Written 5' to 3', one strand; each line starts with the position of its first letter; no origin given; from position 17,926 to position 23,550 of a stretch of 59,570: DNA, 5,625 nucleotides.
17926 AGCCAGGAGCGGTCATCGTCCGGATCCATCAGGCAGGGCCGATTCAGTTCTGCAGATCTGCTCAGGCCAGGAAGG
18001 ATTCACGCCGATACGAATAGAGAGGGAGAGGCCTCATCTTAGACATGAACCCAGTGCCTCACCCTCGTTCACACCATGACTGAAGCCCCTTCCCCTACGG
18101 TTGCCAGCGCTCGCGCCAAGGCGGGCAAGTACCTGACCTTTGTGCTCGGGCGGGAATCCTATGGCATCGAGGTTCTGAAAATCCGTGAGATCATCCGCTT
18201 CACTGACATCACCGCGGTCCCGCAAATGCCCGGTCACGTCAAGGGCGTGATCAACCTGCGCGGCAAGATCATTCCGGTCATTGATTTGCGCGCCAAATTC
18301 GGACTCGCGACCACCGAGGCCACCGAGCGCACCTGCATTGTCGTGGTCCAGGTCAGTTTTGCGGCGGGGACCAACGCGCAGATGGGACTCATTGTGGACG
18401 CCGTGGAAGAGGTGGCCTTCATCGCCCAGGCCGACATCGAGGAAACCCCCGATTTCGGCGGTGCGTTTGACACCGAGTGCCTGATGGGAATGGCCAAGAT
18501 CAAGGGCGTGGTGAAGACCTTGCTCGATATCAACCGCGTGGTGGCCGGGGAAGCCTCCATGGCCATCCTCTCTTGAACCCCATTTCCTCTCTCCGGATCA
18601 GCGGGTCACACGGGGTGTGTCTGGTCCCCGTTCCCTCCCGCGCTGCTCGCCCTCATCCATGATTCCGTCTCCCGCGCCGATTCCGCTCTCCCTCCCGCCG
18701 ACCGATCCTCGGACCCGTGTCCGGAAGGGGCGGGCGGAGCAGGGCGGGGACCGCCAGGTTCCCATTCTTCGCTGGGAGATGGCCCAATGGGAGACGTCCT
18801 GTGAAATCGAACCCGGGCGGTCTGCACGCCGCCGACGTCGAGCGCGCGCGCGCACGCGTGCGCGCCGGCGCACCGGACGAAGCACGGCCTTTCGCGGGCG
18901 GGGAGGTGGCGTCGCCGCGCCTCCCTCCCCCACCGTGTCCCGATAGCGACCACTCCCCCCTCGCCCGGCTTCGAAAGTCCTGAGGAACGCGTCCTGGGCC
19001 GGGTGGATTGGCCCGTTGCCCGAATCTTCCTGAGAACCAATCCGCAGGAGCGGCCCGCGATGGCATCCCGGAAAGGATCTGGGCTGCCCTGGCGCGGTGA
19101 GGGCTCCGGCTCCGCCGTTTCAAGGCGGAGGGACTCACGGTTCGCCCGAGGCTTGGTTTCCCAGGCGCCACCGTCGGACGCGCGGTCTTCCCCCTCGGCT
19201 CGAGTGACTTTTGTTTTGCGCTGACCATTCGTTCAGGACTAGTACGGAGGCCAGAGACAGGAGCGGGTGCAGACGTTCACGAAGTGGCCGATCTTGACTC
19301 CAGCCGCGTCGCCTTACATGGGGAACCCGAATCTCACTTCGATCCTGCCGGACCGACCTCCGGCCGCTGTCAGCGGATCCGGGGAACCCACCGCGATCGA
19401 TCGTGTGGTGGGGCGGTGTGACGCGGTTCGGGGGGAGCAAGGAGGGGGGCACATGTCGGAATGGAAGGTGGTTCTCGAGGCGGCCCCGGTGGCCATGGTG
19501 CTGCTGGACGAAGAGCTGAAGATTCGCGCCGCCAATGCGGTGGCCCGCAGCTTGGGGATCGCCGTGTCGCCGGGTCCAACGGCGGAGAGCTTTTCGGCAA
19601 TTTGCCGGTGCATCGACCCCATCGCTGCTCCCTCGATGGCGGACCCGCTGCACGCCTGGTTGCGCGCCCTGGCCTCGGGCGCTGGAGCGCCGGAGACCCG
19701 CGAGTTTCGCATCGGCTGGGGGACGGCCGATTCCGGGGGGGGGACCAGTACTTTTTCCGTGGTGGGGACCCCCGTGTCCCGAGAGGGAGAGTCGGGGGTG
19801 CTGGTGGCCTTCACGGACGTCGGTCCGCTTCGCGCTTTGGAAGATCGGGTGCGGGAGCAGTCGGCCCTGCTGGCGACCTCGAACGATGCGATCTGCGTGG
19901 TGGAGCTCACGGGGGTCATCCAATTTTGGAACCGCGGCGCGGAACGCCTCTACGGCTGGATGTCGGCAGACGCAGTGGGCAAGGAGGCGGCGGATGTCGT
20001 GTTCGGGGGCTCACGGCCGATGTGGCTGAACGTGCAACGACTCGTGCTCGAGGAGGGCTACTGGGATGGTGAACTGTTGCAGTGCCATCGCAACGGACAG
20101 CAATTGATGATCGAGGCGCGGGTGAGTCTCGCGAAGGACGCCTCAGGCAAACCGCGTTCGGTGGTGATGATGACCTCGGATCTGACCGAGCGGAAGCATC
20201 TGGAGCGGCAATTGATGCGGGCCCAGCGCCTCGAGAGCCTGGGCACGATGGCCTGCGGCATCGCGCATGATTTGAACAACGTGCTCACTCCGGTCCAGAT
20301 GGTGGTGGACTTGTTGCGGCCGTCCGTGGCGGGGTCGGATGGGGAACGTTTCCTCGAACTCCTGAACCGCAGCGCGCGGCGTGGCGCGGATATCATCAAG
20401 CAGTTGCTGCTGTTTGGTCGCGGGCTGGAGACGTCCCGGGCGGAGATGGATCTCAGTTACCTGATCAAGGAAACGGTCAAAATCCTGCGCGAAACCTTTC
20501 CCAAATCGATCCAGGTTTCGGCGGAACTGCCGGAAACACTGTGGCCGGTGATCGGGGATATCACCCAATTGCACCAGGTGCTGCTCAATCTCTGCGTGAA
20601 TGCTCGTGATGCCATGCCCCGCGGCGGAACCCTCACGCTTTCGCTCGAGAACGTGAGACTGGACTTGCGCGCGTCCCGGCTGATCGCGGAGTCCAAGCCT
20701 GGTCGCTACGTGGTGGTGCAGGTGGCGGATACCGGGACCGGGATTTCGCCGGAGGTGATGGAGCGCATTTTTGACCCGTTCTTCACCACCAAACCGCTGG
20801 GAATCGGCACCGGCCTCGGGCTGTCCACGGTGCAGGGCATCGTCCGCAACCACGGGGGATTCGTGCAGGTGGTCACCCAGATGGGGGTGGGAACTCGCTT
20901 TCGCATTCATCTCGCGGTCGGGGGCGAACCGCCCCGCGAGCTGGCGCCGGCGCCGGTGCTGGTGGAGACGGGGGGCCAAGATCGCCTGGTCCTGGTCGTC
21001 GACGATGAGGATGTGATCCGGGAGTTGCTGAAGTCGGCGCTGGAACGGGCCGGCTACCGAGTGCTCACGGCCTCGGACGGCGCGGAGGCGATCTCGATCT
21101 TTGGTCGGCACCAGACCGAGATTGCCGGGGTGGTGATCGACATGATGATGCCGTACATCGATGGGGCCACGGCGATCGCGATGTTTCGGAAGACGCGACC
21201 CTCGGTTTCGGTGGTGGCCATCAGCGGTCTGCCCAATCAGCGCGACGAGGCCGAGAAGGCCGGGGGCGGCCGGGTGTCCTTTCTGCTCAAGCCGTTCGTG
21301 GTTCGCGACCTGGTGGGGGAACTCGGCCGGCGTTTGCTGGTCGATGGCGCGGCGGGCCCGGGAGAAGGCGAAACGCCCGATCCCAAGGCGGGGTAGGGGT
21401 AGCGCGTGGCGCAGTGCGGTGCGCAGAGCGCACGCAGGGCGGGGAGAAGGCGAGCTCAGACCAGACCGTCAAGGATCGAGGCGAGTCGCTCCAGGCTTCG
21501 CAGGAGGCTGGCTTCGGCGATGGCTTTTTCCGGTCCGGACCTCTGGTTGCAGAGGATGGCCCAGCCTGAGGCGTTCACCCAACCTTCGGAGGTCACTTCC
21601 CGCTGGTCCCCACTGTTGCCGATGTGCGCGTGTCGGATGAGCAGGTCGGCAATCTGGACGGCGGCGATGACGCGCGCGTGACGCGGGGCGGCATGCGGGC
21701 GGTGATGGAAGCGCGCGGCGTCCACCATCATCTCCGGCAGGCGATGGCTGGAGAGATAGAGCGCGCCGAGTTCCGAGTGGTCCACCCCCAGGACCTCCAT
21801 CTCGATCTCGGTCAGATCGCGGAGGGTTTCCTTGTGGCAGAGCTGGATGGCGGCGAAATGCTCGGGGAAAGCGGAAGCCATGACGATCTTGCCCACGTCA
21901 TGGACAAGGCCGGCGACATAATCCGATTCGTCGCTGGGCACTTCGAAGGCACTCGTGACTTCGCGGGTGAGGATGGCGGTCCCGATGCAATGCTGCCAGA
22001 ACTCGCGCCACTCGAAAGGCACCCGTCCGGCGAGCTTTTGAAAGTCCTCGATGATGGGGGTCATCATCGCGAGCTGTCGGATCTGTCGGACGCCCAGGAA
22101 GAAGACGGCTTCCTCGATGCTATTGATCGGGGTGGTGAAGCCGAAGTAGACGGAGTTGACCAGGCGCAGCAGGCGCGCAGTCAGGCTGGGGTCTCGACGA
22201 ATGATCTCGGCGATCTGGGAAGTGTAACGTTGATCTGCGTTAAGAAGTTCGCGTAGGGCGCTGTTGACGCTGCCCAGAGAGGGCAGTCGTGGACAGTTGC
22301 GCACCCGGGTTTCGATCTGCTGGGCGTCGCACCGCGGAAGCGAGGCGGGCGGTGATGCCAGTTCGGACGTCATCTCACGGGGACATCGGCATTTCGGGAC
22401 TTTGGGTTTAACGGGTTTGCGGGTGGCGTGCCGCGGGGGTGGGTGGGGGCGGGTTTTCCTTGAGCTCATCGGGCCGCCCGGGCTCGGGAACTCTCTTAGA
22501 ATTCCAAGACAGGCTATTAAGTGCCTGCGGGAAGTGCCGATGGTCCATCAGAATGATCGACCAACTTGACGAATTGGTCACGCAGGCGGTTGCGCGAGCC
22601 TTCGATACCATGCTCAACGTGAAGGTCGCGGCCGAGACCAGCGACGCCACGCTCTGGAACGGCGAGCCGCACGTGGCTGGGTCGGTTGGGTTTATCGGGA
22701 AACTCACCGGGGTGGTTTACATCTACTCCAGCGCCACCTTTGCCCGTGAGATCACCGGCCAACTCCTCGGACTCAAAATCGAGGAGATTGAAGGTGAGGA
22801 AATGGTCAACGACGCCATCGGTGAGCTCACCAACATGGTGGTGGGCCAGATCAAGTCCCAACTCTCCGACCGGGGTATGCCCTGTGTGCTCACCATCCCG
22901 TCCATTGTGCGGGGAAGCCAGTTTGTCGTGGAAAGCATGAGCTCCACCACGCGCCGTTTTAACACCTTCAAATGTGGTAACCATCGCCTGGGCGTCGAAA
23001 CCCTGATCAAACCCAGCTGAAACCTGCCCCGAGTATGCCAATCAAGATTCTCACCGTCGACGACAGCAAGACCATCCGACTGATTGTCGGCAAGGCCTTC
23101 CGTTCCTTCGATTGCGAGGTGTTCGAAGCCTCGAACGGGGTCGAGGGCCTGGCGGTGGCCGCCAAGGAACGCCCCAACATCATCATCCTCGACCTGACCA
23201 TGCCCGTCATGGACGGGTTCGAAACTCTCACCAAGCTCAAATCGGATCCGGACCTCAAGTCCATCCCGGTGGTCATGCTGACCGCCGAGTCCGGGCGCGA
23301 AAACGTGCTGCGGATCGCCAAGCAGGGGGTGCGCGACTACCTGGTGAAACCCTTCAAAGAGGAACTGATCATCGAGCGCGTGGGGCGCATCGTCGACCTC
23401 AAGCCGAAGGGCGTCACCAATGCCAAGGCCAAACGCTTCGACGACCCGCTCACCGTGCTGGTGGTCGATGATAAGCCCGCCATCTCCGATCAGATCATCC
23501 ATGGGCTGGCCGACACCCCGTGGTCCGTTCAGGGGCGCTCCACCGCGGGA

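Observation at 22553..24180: CheX phosphatase followed by a CheY-REC / pseudo-REC / STAS fusion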

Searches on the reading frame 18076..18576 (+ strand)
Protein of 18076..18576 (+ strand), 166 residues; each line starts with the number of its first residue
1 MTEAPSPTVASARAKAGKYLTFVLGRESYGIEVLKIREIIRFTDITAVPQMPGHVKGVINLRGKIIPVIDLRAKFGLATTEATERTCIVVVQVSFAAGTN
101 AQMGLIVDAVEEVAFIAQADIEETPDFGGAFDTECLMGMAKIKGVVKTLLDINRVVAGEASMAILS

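Call 6: search_protein_families(library=pfam, proteins=[window:18076-18576:+], max_evalue=0.1)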
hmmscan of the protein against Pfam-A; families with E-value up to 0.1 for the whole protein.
window:18076-18576:+ (166 aa): 1 family
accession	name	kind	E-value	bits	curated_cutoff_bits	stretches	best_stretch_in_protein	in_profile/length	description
PF01584.24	CheW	-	1.1e-36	126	23.5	1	18-157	1-135/138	CheW-like domain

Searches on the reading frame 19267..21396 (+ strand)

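Call 6: search_protein_families(library=pfam, proteins=[window:19267-21396:+], max_evalue=0.1)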
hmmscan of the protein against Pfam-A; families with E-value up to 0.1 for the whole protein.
window:19267-21396:+ (709 aa): 10 families
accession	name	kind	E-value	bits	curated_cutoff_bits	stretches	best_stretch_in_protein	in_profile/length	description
PF02518.31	HATPase_c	-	1.2e-22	80.8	26.4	1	430-550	1-108/111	Histidine kinase-, DNA gyrase B-, and HSP90-like ATPase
PF00072.30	Response_reg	-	8.1e-19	68.3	30.2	1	575-683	1-107/111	Response regulator receiver domain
PF08448.16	PAS_4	-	1.6e-15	57.7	23.1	2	204-310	3-109/110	PAS fold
PF00989.32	PAS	-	9.3e-12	45.4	22.6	1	199-305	4-112/113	PAS fold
PF00512.31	HisKA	-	5.9e-08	33.1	26.9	1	325-385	2-62/66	His Kinase A (phospho-acceptor) domain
PF13188.13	PAS_8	-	1.8e-07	31.2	21.8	1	200-231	5-36/65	PAS domain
PF13426.13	PAS_9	-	6e-07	30.1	27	1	206-308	1-103/103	PAS domain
PF08447.18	PAS_3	-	8.6e-06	26.4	25.6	1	220-300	3-86/89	PAS fold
PF10090.15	HPTransfase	-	0.00028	21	22.9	1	437-469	34-70/123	Histidine phosphotransferase C-terminal domain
PF23198.2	PDE8A_N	-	0.00031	21.1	29.6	1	573-653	11-90/147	PDE8A-like, N-terminal domain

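Call 39: search_protein_families(library=ncbifam, proteins=[window:19267-21396:+], max_evalue=0.001)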
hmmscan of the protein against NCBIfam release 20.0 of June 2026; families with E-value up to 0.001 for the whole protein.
window:19267-21396:+ (709 aa): 135 families (the best 25 are shown)
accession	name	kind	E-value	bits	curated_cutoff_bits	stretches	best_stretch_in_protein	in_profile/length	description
NF046020.1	HisKinCckABruc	equivalog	1.3e-95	321.1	1000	1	290-683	443-860/868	cell cycle histidine kinase CckA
NF010411.0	PRK13837.1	equivalog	1.5e-73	248.2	647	1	302-687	427-809/828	two-component system VirA-like sensor kinase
NF010076.0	PRK13557.1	subfamily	2.1e-73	247.6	631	1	267-697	105-538/540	histidine kinase famiy protein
NF046026.1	HisKinCckACaul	equivalog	5.6e-72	242.8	1000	1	299-684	276-670/678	cell cycle histidine kinase CckA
NF008468.0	PRK11360.1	equivalog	3.8e-67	227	646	1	198-551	270-608/616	two-component system sensor histidine kinase AtoS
NF052573.1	HisKinEspAMyxo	equivalog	8.6e-62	209.2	1400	1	184-647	242-705/755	serine histidine kinase EspA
NF052574.1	HisKinEspCMyxo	equivalog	1.6e-57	195.3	1200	1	214-654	304-747/785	serine histidine kinase EspC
NF007688.0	PRK10364.1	equivalog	2.6e-39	135.2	479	1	307-551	222-451/460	two-component system sensor histidine kinase ZraS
NF047466.1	hybrid_RR_LvrB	exception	3.3e-34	118.7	500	1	308-550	135-375/377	hybrid histidine kinase/response regulator LvrB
NF041777.1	sens_FixL_Rhizob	equivalog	5.5e-32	111.1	850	2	310-552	247-482/485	sensor protein FixL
NF038348.1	T2SS_HK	subfamily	3.6e-31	108.2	450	1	372-551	410-573/574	histidine kinase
NF046044.1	PnpS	equivalog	1.3e-30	106.7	400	1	193-549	52-389/390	two-component system histidine kinase PnpS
TIGR02956.1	TMAO_torS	equivalog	2.8e-30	105.2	676.5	1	326-690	469-820/967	TMAO reductase system sensor histidine kinase/response regulator TorS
NF047497.1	HK_LIC_12097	equivalog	2.5e-29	102.1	500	1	295-550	120-365/367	LIC_12097 family sensor histidine kinase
NF053867.1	SprKinKinDBac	equivalog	1.8e-28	99.3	775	1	307-551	268-497/500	sporulation kinase KinD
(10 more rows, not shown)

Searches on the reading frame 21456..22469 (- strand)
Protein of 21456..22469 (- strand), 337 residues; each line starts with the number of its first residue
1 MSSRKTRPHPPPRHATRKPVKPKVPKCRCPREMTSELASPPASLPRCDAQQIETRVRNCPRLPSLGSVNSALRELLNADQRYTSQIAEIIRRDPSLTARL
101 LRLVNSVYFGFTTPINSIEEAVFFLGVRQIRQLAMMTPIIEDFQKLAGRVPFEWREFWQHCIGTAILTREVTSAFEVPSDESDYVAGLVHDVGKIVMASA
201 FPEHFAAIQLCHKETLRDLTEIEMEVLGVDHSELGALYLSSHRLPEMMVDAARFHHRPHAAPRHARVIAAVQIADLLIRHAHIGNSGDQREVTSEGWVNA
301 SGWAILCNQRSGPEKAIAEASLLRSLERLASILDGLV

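Call 6: search_protein_families(library=pfam, proteins=[window:21456-22469:-], max_evalue=0.1)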
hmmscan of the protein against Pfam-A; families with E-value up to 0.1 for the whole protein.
window:21456-22469:- (337 aa): 2 families
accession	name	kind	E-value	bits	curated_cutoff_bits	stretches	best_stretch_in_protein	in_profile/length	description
PF08668.18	HDOD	-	6.4e-52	176.3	22.9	1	62-258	1-196/196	HDOD domain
PF01966.28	HD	-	6.8e-07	30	22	1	158-263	2-102/116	HD domain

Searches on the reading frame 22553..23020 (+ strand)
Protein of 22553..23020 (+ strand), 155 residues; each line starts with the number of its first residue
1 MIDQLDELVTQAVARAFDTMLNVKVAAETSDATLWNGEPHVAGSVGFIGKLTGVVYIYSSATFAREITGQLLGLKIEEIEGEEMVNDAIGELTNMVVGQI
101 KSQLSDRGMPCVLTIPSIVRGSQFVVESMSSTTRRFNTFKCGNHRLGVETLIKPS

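Call 6: search_protein_families(library=pfam, proteins=[window:22553-23020:+], max_evalue=0.1)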
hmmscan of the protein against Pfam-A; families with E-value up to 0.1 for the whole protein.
window:22553-23020:+ (155 aa): 2 families
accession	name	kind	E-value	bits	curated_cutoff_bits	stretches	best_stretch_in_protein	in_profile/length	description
PF13690.11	CheX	-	1.4e-19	70.4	27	1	41-133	1-87/94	Chemotaxis phosphatase CheX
PF04509.17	CheC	-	0.0007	19.9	22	1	84-106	1-23/38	CheC-like family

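Call 39: search_protein_families(library=ncbifam, proteins=[window:22553-23020:+], max_evalue=0.001)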
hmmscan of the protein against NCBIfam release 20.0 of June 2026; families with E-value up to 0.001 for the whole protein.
window:22553-23020:+ (155 aa): 1 family
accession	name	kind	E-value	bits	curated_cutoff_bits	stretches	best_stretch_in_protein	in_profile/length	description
NF041094.1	CheX_Thtogales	equivalog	1.6e-14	53.9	280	1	10-130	10-130/152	CheY-P phosphatase CheX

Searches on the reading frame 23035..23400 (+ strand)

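Call 39: search_protein_families(library=ncbifam, proteins=[window:23035-23400:+], max_evalue=0.001)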
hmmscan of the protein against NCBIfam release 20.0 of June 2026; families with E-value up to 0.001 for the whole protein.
window:23035-23400:+ (122 aa): 91 families (the best 25 are shown)
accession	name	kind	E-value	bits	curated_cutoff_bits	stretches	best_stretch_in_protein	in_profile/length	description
NF007135.0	PRK09581.1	equivalog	8.9e-24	84.1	474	1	1-117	1-117/457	PleD family two-component system response regulator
NF007901.0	PRK10610.1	equivalog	6.7e-21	74.7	189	1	3-120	6-124/129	chemotaxis response regulator CheY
TIGR02154.1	PhoB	equivalog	6.7e-21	74.6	296.2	1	3-117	3-117/226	phosphate regulon transcriptional regulator PhoB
NF040689.1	MtrAB_MtrA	equivalog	6.6e-19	68.1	300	1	5-116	1-109/219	MtrAB system response regulator MtrA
NF047465.1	hybrid_HK_LvrA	exception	2.8e-18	65.3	1200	1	4-116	469-580/819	hybrid histidine kinase/response regulator LvrA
NF011874.0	PRK15347.1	equivalog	4.5e-18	64.7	852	1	3-108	691-798/921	two component system sensor kinase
NF045944.1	ResRegRpaBCyano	equivalog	5.7e-18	65.1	330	1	6-119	1-111/229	response regulator transcription factor RpaB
NF001965.0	PRK00742.1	subfamily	4e-17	62.4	293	1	1-109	2-111/357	chemotaxis-specific protein-glutamate methyltransferase CheB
NF008469.0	PRK11361.1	equivalog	4.2e-17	62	714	1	4-114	6-117/461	acetoacetate metabolism transcriptional regulator AtoC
NF007969.0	PRK10693.1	equivalog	7.7e-17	61.3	329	1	4-109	9-112/337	two-component system response regulator RssB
NF007935.0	PRK10651.1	equivalog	1.2e-16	60.5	250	1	3-116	7-120/216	two-component system response regulator NarL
TIGR01387.1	cztR_silR_copR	subfamily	1.5e-16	60.7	279.2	1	6-118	2-112/218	heavy metal response regulator transcription factor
NF045717.1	DVU0259_DivK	exception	1.7e-16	60.4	160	1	1-118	1-114/117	DVU0259 family response regulator domain-containing protein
NF045505.1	RR_RssB_Pseudo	equivalog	1.8e-16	60.2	700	1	3-115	6-116/394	two-component system response regulator RssB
TIGR01818.1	ntrC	equivalog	2e-16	59.8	558.6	1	5-118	1-112/463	nitrogen regulation protein NR(I)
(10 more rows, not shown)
